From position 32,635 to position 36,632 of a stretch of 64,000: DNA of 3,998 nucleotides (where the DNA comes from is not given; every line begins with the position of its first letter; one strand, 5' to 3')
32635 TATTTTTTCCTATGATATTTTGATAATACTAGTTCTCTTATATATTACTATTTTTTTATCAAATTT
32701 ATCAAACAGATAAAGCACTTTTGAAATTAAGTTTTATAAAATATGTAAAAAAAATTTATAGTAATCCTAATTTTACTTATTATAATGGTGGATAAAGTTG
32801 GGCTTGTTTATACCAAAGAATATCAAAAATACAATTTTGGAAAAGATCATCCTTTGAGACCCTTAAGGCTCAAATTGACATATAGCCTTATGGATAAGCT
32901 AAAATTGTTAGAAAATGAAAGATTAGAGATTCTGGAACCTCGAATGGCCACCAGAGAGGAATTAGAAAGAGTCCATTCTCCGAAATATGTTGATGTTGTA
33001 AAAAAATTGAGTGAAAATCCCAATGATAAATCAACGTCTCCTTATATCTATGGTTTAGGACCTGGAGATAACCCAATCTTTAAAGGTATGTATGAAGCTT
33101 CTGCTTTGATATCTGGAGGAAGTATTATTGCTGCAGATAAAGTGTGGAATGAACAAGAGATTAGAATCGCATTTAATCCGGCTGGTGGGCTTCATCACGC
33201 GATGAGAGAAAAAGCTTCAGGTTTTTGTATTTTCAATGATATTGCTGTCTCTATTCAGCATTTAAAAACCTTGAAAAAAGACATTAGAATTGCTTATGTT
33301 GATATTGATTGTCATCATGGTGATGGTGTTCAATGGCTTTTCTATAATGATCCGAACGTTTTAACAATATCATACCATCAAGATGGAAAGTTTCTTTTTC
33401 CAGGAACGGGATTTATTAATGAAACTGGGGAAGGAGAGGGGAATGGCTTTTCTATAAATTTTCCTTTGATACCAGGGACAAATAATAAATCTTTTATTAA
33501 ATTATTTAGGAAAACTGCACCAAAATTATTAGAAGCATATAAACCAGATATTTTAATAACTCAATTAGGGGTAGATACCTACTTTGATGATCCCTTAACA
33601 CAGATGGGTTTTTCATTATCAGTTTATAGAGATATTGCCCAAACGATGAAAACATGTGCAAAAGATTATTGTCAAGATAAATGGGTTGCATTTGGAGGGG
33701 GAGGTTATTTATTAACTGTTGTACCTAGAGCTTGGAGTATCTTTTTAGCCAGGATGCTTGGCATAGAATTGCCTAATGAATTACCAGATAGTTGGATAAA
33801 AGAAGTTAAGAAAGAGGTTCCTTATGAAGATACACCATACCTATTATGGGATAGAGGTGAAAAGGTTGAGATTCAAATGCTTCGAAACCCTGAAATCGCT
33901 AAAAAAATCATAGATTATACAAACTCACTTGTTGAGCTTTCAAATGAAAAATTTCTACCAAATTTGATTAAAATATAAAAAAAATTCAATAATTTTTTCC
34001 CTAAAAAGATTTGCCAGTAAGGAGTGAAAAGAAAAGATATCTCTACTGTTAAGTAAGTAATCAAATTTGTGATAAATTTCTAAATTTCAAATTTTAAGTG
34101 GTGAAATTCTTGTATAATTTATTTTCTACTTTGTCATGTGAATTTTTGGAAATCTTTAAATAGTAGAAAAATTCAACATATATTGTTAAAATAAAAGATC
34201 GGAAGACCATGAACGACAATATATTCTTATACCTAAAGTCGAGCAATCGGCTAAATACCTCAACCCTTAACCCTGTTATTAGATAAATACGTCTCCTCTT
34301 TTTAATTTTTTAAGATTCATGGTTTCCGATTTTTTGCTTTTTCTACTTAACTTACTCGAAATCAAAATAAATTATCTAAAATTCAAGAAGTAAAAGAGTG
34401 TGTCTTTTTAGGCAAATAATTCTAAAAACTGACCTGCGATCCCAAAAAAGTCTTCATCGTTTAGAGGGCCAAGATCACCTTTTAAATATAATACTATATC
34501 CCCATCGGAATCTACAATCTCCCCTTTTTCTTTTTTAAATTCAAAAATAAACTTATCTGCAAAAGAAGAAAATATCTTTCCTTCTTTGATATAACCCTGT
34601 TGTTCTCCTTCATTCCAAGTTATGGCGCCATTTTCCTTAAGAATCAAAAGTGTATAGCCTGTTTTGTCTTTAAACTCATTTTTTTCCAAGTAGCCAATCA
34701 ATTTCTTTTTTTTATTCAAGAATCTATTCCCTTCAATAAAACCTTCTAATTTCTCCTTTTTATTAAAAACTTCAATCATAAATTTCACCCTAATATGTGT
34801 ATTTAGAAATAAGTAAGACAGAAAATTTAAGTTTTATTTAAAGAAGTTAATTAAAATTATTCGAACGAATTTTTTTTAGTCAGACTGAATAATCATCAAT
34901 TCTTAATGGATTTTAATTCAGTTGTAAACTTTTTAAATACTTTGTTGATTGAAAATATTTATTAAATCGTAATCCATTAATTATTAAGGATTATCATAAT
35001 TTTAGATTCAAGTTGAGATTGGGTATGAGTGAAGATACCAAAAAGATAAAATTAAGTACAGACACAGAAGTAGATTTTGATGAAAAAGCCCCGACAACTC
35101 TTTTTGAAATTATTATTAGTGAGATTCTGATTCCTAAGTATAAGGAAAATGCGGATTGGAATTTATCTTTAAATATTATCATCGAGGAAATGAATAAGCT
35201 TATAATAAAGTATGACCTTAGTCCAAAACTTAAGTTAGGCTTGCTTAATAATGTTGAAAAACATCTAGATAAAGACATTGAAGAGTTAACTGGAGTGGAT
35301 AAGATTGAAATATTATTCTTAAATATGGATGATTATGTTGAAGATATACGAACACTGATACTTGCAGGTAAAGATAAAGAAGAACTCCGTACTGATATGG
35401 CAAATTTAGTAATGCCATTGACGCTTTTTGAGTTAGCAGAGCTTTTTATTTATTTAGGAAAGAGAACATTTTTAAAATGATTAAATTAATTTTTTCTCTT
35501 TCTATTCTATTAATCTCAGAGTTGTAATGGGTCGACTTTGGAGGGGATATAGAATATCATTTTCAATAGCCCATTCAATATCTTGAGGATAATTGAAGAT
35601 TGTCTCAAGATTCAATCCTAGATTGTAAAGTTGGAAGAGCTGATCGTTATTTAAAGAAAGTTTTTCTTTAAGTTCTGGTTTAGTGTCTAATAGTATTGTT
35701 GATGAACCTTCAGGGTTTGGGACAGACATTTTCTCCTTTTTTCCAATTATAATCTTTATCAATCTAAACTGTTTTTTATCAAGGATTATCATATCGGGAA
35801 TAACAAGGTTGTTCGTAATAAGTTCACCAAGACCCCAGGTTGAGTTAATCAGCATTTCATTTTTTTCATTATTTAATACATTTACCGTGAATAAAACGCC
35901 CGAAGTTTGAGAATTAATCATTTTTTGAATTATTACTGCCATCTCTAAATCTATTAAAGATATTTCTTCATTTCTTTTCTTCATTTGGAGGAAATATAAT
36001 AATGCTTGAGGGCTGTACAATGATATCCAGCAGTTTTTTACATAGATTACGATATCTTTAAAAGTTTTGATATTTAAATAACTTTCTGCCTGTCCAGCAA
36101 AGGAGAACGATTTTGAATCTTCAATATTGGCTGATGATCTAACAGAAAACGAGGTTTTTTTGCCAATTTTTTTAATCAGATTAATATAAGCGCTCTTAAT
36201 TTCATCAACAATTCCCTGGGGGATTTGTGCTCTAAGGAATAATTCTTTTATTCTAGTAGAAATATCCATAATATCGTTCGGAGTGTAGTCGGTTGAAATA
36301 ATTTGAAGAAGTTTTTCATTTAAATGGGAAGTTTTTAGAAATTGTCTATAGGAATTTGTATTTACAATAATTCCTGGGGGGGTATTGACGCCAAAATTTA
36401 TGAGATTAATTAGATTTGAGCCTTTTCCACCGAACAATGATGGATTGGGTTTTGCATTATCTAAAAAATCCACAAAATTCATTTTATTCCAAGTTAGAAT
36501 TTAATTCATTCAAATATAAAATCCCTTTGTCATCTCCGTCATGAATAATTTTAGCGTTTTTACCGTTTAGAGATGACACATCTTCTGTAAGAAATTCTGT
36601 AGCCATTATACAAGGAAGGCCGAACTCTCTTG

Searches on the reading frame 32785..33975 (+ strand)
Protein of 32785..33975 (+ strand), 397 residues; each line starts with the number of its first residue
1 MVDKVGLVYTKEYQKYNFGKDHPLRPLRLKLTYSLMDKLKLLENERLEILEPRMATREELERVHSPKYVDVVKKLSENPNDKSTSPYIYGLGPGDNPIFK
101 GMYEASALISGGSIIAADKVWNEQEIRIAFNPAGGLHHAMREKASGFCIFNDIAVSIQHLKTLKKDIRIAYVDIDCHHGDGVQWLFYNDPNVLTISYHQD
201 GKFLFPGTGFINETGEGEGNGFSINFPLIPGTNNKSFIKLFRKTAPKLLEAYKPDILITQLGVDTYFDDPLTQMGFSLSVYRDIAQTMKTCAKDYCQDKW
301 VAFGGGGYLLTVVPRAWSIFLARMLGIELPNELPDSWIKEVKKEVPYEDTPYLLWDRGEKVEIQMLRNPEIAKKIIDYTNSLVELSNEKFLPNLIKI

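Call 20: search_protein_families(library=pfam, proteins=[window:32785-33975:+], max_evalue=0.001)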
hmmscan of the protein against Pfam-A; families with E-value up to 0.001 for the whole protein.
window:32785-33975:+ (397 aa): 1 family
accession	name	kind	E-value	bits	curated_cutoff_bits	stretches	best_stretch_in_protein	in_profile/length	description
PF00850.24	Hist_deacetyl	-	4.4e-88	295.9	27.9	1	22-322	1-296/298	Histone deacetylase domain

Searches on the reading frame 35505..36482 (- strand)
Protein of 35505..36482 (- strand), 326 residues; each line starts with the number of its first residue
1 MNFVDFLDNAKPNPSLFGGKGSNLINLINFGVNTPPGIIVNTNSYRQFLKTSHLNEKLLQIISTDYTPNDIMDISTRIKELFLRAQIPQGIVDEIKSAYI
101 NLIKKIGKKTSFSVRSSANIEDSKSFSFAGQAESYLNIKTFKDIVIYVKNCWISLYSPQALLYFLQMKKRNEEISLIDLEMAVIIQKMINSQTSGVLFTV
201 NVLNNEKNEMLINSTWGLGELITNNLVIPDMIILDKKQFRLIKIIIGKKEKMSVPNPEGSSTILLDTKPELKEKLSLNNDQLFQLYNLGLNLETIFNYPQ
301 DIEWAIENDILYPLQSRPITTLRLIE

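Call 20: search_protein_families(library=pfam, proteins=[window:35505-36482:-], max_evalue=0.001)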
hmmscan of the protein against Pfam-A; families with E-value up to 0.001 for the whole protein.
window:35505-36482:- (326 aa): 1 family
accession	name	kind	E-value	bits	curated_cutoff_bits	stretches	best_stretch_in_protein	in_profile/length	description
PF01326.24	PPDK_N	-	2.4e-77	260.8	27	1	16-322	3-312/328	Pyruvate phosphate dikinase, AMP/ATP-binding domain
